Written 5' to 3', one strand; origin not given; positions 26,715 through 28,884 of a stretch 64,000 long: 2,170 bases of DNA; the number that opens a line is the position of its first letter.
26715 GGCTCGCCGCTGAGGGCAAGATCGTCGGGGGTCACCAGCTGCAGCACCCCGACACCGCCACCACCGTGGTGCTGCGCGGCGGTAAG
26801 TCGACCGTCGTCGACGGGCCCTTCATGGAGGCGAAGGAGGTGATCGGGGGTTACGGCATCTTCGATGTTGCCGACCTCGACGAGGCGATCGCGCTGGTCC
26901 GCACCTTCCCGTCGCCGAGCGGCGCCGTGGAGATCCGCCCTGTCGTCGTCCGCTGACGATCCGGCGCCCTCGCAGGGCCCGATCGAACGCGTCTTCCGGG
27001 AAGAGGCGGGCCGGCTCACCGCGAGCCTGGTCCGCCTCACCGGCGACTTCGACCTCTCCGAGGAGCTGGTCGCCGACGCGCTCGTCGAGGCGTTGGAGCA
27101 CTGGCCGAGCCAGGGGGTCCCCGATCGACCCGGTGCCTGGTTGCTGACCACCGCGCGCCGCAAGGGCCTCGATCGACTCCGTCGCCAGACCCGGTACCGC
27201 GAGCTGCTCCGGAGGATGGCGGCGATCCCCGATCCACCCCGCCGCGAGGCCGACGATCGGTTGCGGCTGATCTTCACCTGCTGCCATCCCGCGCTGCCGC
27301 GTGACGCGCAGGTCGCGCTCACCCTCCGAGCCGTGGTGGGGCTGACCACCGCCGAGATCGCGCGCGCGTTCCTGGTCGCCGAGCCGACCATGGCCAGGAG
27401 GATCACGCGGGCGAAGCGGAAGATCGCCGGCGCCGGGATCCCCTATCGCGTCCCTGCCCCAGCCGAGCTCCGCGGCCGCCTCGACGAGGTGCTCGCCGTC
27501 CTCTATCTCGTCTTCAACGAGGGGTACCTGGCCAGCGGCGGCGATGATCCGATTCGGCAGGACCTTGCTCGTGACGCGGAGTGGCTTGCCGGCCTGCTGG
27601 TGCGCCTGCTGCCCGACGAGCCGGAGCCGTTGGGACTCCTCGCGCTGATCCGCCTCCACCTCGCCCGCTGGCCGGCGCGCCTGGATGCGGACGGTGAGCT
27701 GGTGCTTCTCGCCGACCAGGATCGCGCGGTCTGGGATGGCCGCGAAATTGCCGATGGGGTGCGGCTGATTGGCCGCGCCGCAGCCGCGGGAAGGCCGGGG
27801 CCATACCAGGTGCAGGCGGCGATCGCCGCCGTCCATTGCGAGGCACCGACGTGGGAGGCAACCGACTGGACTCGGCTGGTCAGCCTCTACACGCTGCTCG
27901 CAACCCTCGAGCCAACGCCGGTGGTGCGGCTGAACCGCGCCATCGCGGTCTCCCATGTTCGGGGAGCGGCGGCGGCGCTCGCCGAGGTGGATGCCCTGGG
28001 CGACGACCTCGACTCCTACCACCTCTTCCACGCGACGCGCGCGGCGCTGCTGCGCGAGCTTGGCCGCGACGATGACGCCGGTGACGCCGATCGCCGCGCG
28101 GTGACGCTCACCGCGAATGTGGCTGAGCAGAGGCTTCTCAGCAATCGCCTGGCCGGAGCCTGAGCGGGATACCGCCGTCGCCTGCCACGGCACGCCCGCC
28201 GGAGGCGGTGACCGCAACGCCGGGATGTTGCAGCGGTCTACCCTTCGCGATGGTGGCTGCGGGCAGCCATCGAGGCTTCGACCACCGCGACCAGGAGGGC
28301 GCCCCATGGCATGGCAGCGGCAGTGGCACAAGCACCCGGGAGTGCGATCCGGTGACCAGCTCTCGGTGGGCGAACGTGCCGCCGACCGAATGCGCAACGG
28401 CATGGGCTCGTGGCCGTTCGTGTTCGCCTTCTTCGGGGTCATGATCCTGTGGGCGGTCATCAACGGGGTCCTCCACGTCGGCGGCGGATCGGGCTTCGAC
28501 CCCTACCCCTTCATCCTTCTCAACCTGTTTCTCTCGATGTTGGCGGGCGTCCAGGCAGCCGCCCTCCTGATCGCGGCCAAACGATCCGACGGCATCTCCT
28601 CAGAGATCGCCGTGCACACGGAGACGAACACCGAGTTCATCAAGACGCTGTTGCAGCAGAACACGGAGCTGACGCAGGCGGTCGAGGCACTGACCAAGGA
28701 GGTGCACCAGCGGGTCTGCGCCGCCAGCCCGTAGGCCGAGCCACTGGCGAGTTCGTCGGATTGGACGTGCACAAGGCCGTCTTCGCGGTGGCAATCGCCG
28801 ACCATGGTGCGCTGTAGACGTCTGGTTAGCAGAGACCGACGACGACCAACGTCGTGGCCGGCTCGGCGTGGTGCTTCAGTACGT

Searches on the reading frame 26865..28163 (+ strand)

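Call 83: search_protein_families(library=pfam, proteins=[window:26865-28163:+], max_evalue=0.01)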
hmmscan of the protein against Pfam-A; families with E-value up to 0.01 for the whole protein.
window:26865-28163:+ (432 aa): 3 families
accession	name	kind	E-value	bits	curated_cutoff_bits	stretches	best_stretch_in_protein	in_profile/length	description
PF20239.3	DUF6596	-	1.5e-34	118.7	27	1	205-306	1-102/102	Family of unknown function (DUF6596)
PF08281.18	Sigma70_r4_2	-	9.9e-11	41.6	25.7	1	136-187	3-54/54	Sigma-70, region 4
PF04542.20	Sigma70_r2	-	5.7e-10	39.3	24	1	44-110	2-70/71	Sigma-70 region 2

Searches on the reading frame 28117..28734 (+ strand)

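Call 83: search_protein_families(library=pfam, proteins=[window:28117-28734:+], max_evalue=0.01)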
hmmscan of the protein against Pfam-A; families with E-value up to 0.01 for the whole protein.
window:28117-28734:+ (205 aa): 1 family
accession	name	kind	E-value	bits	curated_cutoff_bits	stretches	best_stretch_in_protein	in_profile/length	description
PF06210.16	DUF1003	-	6e-19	68.6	27.4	1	96-199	1-99/103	Protein of unknown function (DUF1003)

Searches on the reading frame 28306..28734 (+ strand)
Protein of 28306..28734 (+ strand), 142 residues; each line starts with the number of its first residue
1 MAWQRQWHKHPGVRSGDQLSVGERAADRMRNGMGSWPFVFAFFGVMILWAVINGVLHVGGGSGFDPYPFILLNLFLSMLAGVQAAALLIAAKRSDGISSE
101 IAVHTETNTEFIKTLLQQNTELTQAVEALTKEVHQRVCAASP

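Call 95: find_encoding_contigs(protein=window:28306-28734:+, flank=5000, max_places=6)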
Protein window:28306-28734:+ (142 aa): 2 contigs read that carry it; 2 places shown.
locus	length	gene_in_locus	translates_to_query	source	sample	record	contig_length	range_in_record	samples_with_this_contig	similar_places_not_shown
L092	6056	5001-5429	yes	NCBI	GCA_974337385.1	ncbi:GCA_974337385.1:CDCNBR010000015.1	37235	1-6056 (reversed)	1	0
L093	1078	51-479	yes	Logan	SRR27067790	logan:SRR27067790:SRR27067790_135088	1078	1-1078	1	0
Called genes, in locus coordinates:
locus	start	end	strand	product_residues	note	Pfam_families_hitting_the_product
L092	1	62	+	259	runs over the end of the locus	PF03476:MOSC_N (weak), PF03473:MOSC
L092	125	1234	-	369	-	-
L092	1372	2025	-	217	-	PF00072:Response_reg, PF00196:GerE, PF08281:Sigma70_r4_2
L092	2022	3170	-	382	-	PF23539:DUF7134, PF07730:HisKA_3, PF02518:HATPase_c (weak)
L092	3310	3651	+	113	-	PF03795:YCII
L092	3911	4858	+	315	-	PF08281:Sigma70_r4_2, PF20239:DUF6596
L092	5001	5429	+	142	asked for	PF06210:DUF1003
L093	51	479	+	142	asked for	PF06210:DUF1003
